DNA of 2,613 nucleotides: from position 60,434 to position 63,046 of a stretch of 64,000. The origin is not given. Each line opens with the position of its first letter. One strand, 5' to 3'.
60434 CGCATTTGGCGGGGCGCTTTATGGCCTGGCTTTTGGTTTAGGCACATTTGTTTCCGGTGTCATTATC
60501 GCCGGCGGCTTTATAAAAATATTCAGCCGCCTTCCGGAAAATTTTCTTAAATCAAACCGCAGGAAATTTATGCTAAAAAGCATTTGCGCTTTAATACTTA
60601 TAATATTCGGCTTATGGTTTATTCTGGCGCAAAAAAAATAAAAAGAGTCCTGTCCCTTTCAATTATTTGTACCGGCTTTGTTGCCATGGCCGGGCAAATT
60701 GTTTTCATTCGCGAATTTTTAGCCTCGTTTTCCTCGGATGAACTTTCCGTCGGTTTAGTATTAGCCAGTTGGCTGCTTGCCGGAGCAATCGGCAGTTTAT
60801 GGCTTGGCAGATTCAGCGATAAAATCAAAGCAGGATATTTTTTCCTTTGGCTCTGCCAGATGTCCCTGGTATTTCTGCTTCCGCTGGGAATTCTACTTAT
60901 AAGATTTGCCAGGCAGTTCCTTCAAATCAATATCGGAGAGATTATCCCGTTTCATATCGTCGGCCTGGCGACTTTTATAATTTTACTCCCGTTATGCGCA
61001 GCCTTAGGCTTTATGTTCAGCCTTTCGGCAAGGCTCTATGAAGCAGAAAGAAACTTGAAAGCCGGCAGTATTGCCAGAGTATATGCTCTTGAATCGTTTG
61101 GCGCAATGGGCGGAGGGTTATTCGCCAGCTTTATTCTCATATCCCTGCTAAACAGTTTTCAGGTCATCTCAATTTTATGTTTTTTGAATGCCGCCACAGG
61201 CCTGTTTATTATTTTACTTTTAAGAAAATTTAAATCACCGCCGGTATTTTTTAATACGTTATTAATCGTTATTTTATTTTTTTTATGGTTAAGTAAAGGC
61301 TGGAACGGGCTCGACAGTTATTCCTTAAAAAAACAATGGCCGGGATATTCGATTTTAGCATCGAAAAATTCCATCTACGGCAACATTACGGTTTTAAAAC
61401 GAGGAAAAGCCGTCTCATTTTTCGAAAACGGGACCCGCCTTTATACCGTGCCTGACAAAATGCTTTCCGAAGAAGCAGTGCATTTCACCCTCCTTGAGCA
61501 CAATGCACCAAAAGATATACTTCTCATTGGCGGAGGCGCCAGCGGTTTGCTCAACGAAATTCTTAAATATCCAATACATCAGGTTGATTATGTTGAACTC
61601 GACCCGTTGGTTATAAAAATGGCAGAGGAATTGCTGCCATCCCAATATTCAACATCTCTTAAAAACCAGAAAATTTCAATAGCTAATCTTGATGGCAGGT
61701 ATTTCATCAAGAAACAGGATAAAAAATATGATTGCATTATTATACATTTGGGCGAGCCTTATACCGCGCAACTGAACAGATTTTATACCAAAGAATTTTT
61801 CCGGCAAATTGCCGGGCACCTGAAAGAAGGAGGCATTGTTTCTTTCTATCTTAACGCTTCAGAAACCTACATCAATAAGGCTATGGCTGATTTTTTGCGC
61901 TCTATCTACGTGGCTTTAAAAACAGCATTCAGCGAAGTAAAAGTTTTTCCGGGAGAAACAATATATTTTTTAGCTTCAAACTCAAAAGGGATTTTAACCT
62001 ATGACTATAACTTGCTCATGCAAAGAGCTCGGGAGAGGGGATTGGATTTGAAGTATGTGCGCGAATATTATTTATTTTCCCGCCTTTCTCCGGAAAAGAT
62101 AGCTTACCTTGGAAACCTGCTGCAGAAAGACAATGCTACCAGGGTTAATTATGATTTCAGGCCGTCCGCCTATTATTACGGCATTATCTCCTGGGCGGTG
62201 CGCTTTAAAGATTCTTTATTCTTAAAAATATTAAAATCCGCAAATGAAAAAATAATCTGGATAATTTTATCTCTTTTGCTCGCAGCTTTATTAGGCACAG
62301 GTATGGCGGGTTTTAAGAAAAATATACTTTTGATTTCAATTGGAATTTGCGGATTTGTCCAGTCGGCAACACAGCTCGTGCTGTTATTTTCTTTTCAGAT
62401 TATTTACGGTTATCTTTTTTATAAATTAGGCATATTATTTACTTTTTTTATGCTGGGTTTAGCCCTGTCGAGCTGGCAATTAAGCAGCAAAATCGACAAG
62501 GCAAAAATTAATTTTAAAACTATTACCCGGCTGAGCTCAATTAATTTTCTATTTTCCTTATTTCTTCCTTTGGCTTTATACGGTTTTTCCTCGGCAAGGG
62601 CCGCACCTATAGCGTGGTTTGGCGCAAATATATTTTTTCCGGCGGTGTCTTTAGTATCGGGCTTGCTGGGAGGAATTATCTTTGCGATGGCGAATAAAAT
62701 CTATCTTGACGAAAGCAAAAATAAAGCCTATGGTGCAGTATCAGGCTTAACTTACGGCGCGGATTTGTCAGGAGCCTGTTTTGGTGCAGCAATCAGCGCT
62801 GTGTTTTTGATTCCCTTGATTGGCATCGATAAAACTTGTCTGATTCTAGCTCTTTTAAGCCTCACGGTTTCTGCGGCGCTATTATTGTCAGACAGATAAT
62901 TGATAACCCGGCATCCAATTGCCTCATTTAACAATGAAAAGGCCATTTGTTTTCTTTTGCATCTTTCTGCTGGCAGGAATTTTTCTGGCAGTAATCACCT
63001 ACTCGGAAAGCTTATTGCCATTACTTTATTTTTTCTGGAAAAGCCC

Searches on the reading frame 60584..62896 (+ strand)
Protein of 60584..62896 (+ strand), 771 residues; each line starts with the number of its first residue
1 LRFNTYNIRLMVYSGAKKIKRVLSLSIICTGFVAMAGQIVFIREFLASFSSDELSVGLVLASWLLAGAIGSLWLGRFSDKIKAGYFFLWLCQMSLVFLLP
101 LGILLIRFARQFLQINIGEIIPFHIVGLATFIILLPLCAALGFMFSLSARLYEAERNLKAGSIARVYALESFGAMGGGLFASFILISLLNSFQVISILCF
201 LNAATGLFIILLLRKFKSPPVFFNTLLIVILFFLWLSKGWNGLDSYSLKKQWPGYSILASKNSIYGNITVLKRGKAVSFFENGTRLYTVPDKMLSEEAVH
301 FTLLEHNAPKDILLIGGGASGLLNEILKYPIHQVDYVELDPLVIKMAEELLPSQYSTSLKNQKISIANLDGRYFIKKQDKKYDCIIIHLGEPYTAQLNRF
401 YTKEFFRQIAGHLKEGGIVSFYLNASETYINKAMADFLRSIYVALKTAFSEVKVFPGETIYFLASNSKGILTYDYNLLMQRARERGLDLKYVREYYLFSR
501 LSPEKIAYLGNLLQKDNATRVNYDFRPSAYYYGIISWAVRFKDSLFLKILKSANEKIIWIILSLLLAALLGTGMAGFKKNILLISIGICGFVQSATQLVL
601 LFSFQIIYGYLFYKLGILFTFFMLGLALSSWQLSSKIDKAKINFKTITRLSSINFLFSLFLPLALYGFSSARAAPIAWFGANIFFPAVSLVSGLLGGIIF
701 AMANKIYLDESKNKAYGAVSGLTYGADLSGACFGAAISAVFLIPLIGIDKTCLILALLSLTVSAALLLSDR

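Call 3: search_protein_families(library=pfam, proteins=[window:60584-62896:+], max_evalue=0.01)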
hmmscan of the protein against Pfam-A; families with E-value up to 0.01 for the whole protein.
window:60584-62896:+ (771 aa): 2 families
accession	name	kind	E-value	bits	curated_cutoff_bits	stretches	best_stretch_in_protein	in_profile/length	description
PF01564.23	Spermine_synth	-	3.1e-25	89.2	22.9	1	295-438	5-145/186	Spermine/spermidine synthase domain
PF08242.18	Methyltransf_12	-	0.00065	20.8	30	1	315-418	3-97/98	Methyltransferase domain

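Call 4: search_protein_families(library=ncbifam, proteins=[window:60584-62896:+], max_evalue=0.01)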
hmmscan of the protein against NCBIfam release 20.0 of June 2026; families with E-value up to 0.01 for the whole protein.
window:60584-62896:+ (771 aa): 6 families
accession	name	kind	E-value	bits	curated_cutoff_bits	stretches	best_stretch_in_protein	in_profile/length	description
NF002956.0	PRK03612.1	equivalog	3.1e-39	134.8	472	1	55-420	54-414/522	polyamine aminopropyltransferase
NF002010.0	PRK00811.1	equivalog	4.1e-32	111.6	260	1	258-491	26-264/287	polyamine aminopropyltransferase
TIGR00417.1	speE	equivalog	1.9e-25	89.6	249.55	1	295-457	59-222/271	spermidine synthase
NF002435.0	PRK01581.1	equivalog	1e-19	70.9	537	1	244-424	85-269/374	polyamine aminopropyltransferase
NF037959.1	MFS_SpdSyn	subfamily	2.5e-18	66.1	40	1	65-455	34-412/480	fused MFS/spermidine synthase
NF003380.0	PRK04457.1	equivalog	3.8e-09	35.9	304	1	300-434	61-191/265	polyamine aminopropyltransferase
